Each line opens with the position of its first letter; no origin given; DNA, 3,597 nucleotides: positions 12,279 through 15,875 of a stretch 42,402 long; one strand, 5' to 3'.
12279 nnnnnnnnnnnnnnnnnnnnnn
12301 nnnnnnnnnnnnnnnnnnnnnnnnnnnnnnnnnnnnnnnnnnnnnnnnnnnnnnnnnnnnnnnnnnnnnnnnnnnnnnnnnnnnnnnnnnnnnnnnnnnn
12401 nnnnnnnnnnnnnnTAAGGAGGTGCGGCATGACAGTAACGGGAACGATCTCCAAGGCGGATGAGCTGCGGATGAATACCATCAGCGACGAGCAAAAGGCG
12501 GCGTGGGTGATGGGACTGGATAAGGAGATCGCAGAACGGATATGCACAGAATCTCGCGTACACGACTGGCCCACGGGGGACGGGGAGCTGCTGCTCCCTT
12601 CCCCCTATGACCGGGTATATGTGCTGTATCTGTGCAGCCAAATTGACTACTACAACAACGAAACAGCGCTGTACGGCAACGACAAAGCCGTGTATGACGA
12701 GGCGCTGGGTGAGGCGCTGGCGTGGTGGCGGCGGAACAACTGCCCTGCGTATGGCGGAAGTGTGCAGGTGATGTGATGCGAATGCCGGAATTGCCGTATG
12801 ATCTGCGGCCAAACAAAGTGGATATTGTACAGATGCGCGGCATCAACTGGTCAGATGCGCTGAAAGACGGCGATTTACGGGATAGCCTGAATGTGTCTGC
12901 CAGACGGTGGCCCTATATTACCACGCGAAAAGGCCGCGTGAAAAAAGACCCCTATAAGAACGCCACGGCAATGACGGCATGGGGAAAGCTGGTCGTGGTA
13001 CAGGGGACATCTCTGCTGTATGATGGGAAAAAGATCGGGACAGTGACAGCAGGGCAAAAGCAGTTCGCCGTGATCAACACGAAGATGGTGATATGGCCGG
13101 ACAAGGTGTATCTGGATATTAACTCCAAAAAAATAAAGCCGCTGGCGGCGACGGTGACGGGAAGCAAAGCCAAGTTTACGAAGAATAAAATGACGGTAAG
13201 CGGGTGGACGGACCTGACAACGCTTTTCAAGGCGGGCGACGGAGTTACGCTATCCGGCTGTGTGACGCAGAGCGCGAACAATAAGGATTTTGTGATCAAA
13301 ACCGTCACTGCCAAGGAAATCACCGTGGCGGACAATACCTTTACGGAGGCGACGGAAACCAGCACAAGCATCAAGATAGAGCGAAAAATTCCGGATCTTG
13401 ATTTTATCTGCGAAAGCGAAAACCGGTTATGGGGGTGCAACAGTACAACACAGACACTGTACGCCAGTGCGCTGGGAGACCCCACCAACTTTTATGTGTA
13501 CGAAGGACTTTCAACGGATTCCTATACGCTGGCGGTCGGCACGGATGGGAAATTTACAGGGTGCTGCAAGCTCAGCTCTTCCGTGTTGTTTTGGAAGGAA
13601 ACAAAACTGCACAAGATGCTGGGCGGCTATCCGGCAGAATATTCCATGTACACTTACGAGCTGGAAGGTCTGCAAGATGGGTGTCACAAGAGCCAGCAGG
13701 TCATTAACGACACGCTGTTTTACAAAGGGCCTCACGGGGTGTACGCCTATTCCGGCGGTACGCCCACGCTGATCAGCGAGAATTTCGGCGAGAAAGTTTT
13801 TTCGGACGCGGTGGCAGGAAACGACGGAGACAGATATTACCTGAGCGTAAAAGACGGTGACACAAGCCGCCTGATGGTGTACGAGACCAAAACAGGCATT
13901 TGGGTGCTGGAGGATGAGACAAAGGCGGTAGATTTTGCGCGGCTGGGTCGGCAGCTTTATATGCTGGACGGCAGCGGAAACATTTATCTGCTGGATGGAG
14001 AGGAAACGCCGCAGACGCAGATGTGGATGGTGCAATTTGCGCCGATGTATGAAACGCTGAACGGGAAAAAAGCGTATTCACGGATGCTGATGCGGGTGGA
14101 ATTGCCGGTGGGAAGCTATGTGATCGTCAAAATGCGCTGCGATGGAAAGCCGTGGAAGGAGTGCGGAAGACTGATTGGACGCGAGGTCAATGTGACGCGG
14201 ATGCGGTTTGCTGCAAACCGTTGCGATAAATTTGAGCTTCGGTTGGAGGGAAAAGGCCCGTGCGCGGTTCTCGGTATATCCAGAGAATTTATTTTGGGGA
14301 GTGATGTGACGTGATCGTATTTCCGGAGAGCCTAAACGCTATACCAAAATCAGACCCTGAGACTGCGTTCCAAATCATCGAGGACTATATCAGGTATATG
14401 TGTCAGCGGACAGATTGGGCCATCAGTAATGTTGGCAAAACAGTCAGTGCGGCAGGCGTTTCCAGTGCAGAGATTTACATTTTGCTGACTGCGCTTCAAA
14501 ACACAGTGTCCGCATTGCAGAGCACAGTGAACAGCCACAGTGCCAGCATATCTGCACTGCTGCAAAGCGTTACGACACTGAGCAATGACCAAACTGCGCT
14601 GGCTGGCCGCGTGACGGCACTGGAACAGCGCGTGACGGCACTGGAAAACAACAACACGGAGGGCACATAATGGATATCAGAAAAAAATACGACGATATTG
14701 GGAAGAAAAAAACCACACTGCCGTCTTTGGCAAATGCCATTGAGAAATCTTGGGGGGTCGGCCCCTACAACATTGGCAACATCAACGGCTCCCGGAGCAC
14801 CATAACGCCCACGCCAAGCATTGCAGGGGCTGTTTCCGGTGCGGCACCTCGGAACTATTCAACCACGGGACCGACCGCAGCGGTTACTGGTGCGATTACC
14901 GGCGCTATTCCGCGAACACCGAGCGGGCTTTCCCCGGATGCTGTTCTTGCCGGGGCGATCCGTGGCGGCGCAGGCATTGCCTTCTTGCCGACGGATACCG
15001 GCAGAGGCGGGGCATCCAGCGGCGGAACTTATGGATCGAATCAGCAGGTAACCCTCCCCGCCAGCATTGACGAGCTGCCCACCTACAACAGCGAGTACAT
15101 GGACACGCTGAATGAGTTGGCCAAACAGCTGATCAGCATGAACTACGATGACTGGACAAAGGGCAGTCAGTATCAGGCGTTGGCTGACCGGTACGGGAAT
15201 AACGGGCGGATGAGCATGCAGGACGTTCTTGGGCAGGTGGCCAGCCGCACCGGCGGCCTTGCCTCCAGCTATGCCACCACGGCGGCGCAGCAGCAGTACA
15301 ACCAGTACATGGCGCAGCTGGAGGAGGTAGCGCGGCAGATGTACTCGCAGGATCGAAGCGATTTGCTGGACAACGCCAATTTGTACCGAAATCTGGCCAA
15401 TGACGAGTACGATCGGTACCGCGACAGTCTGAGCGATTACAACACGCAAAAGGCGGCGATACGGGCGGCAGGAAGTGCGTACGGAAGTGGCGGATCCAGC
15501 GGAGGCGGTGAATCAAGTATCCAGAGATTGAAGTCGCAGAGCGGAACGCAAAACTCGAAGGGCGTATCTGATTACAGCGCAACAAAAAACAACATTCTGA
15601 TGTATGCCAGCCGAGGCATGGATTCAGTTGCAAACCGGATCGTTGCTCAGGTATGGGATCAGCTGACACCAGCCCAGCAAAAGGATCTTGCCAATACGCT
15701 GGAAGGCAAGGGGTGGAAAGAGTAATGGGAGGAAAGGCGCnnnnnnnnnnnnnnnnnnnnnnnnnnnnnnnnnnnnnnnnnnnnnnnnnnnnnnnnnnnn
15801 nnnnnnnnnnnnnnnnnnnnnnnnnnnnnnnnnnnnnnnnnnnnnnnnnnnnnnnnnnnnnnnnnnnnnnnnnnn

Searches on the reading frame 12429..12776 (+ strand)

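Call 79: search_protein_families(library=phrogs, proteins=[window:12429-12776:+], max_evalue=0.001)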
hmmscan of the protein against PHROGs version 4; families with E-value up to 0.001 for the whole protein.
window:12429-12776:+ (115 aa): 1 family
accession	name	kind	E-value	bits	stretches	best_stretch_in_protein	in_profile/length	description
phrog_12105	-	unknown function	1.3e-23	84.6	1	1-109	1-118/123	-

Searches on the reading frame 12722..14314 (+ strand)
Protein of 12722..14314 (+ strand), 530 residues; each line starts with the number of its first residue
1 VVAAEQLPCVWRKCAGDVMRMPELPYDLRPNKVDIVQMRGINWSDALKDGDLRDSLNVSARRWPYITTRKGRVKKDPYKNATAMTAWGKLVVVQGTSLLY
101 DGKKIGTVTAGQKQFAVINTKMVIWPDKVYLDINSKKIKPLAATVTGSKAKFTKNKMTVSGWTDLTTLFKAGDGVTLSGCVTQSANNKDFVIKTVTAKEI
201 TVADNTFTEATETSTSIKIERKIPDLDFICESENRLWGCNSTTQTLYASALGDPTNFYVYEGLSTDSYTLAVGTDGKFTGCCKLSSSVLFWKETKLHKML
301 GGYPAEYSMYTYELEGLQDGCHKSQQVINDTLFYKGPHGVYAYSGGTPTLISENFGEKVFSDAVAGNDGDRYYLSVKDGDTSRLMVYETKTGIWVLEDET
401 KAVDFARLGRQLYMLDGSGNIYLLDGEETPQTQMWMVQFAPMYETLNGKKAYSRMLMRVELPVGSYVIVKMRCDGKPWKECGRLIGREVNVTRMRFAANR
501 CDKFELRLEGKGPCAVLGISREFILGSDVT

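Call 79: search_protein_families(library=phrogs, proteins=[window:12722-14314:+], max_evalue=0.001)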
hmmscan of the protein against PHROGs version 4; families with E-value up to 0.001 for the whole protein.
window:12722-14314:+ (530 aa): 1 family
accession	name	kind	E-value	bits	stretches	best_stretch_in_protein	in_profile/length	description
phrog_511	-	head and packaging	3.2e-59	202.2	1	106-528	420-860/862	internal virion protein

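Call 80: search_protein_families(library=pfam, proteins=[window:12722-14314:+], max_evalue=0.01)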
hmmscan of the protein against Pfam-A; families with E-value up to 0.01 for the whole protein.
window:12722-14314:+ (530 aa): 0 families

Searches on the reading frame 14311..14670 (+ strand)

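Call 79: search_protein_families(library=phrogs, proteins=[window:14311-14670:+], max_evalue=0.001)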
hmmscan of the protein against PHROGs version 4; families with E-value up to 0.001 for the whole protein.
window:14311-14670:+ (119 aa): 2 families
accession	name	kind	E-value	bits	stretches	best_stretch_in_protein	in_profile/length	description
phrog_4896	-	other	9.4e-06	26.3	1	44-117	200-273/291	glycerophosphoryl diester phosphodiesterase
phrog_1330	-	tail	0.00075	18.4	1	34-117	579-660/1361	tail protein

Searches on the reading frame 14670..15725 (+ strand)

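Call 79: search_protein_families(library=phrogs, proteins=[window:14670-15725:+], max_evalue=0.001)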
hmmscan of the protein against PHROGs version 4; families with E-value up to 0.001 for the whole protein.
window:14670-15725:+ (351 aa): 0 families

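Call 80: search_protein_families(library=pfam, proteins=[window:14670-15725:+], max_evalue=0.01)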
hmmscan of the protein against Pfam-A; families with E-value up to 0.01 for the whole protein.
window:14670-15725:+ (351 aa): 1 family
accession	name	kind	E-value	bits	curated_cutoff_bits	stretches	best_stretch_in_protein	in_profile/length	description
PF05400.18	FliT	-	0.0094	17.2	29.5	0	205-266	15-84/85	Flagellar protein FliT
